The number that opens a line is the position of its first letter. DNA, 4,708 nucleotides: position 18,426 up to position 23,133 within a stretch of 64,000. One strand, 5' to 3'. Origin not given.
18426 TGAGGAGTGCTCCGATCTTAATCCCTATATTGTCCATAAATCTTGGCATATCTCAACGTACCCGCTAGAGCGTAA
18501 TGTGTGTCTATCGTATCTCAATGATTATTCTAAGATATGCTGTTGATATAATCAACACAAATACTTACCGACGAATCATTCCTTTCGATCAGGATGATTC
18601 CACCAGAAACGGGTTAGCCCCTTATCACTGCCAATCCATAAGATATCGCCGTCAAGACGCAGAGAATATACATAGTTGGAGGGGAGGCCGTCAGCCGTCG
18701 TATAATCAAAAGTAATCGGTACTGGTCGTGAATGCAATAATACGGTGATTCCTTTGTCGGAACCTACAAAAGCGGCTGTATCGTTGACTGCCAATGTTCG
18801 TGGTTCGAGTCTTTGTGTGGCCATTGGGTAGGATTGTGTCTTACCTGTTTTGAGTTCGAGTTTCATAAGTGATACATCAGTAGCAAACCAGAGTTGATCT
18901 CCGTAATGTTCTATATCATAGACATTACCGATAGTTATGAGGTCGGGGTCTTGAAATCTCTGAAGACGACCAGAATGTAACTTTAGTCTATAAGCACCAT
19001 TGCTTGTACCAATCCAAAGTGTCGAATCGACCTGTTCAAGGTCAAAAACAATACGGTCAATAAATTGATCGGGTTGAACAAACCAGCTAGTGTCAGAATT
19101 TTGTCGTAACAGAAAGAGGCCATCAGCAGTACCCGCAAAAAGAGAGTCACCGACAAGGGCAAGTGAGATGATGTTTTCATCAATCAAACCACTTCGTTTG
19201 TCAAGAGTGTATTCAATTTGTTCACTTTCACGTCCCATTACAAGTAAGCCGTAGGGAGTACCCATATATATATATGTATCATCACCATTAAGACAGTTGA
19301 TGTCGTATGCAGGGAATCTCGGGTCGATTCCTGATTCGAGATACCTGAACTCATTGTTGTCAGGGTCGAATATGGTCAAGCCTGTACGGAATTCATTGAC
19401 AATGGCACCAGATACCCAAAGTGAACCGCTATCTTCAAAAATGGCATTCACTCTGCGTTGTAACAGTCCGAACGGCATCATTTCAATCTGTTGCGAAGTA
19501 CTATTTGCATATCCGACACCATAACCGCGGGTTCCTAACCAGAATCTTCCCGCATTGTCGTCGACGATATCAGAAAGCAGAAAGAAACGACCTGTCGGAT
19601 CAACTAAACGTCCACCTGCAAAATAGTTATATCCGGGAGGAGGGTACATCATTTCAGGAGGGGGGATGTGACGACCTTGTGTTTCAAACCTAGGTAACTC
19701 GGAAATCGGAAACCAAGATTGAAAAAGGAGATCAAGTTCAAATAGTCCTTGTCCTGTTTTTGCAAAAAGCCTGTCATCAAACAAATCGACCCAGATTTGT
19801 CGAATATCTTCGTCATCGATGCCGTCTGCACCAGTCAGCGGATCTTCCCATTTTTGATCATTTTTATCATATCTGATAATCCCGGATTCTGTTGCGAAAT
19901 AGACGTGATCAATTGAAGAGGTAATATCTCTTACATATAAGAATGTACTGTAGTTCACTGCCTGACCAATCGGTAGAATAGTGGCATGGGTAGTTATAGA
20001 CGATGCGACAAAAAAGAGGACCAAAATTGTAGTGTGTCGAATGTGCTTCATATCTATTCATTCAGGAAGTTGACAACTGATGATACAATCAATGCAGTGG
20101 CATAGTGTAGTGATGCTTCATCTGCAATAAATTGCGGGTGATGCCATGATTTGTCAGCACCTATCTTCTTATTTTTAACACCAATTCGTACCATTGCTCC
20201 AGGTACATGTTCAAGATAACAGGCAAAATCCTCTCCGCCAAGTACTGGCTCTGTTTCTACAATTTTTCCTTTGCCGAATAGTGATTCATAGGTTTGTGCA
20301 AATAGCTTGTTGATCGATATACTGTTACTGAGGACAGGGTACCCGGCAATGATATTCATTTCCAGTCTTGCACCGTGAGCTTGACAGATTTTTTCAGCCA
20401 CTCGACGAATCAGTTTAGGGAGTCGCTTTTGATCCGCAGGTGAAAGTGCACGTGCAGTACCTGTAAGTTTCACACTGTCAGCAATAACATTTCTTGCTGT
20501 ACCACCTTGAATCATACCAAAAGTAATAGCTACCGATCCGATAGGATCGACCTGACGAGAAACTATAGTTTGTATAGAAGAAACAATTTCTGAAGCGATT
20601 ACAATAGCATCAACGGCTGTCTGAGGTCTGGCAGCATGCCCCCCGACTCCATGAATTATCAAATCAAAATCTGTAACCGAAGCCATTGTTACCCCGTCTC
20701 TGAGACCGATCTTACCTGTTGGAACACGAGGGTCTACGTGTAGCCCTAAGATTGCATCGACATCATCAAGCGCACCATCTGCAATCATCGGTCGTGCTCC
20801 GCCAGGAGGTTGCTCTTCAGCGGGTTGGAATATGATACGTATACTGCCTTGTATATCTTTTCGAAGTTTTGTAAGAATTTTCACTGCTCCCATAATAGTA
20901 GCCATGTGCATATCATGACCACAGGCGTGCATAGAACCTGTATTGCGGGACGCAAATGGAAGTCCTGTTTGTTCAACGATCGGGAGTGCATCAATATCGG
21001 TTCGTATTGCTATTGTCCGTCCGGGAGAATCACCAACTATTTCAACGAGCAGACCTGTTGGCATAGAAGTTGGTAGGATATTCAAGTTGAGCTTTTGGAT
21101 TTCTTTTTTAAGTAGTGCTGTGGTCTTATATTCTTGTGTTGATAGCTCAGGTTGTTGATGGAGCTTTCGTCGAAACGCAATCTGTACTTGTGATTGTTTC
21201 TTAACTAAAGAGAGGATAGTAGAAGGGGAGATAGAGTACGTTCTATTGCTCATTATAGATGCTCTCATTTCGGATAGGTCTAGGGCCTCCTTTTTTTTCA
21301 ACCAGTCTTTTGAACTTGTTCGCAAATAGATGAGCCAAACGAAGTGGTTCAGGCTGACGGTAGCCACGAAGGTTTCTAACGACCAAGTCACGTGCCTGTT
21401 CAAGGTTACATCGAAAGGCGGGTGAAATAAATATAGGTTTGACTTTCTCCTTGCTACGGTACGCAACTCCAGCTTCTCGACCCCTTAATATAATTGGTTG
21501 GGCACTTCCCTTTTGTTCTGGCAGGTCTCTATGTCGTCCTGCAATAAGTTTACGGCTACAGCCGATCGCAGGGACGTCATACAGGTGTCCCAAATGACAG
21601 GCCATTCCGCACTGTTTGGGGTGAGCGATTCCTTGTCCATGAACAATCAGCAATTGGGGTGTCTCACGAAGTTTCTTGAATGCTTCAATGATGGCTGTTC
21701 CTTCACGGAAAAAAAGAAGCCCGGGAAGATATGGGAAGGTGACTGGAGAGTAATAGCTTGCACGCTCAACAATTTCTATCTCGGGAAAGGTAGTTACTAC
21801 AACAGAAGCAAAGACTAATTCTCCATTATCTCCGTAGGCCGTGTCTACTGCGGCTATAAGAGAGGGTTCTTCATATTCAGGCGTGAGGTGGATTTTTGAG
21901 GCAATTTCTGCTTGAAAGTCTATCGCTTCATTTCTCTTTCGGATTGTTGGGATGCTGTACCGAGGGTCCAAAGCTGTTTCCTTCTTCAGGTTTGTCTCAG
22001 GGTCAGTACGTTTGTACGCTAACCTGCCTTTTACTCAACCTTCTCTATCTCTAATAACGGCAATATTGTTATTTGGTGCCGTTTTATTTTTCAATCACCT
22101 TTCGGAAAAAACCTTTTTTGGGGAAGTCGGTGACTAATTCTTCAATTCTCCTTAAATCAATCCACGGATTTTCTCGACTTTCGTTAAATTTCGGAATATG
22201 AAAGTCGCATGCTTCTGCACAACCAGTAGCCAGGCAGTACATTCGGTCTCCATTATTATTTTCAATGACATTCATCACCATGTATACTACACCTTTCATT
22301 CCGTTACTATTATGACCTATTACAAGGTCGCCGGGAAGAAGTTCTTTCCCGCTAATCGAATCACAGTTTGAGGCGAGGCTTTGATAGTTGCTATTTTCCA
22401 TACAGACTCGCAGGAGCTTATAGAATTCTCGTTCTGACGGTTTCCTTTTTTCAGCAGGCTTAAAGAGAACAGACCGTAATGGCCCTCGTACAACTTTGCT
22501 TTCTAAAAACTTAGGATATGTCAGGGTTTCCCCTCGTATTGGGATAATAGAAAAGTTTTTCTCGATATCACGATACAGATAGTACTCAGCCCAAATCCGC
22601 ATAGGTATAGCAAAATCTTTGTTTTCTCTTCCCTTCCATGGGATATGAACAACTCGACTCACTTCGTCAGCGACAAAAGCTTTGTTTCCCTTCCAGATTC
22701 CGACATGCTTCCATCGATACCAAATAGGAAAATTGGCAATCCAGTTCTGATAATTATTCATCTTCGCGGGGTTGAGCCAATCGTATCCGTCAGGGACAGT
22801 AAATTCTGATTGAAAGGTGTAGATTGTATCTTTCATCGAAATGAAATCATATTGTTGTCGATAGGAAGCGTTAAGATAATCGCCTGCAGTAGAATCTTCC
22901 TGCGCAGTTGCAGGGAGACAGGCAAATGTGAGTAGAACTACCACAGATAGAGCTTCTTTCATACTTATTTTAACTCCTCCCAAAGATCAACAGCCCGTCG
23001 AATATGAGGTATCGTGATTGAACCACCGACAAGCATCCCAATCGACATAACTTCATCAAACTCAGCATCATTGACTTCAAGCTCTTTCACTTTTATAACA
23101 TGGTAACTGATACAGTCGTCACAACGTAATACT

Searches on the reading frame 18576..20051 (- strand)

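Call 56: search_protein_families(library=pfam, proteins=[window:18576-20051:-], max_evalue=0.00001)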
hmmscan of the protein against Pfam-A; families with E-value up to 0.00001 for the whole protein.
window:18576-20051:- (491 aa): 1 family
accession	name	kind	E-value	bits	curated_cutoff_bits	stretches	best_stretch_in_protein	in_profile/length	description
PF07494.17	Reg_prop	-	1.2e-09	37.6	20.4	0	455-476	1-23/24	Two component regulator propeller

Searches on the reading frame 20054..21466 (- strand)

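Call 56: search_protein_families(library=pfam, proteins=[window:20054-21466:-], max_evalue=0.00001)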
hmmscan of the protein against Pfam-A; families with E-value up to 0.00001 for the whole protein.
window:20054-21466:- (470 aa): 2 families
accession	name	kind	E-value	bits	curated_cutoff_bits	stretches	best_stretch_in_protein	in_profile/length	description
PF01546.33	Peptidase_M20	-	2.2e-39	135.9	24.6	1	153-461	1-201/206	Peptidase family M20/M25/M40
PF07687.19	M20_dimer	-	2.4e-14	53.6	21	1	266-361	8-103/107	Peptidase dimerisation domain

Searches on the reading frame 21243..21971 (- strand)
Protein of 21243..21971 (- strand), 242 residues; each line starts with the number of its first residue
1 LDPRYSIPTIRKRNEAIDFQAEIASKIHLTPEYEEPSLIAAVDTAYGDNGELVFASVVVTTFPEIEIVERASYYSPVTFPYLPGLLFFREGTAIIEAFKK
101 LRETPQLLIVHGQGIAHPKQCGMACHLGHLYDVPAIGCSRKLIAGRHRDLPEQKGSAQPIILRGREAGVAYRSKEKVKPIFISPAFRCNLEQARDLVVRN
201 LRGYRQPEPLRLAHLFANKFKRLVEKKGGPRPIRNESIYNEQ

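Call 82: search_protein_families(library=pfam, proteins=[window:21243-21971:-], max_evalue=0.00001)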
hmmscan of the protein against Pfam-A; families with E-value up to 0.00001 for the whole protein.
window:21243-21971:- (242 aa): 1 family
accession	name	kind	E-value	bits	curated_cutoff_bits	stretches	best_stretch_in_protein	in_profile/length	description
PF04493.20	Endonuclease_5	-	2.4e-60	204.1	23.4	1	22-214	2-197/198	Endonuclease V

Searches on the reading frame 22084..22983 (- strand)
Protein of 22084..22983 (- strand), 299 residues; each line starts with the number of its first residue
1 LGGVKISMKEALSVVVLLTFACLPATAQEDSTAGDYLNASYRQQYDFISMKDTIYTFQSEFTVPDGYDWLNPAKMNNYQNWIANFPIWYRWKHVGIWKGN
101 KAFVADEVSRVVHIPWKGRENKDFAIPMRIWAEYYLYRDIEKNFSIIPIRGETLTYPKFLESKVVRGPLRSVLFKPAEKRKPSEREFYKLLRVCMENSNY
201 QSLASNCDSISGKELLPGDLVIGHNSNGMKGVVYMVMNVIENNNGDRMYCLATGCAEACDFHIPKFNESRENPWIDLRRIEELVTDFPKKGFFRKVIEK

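Call 82: search_protein_families(library=pfam, proteins=[window:22084-22983:-], max_evalue=0.00001)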
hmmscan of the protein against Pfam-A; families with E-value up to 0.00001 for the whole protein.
window:22084-22983:- (299 aa): 1 family
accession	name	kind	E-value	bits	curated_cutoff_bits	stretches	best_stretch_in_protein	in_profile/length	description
PF16138.10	DUF4846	-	2.2e-22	80.2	37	1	59-285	3-227/239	Domain of unknown function (4846)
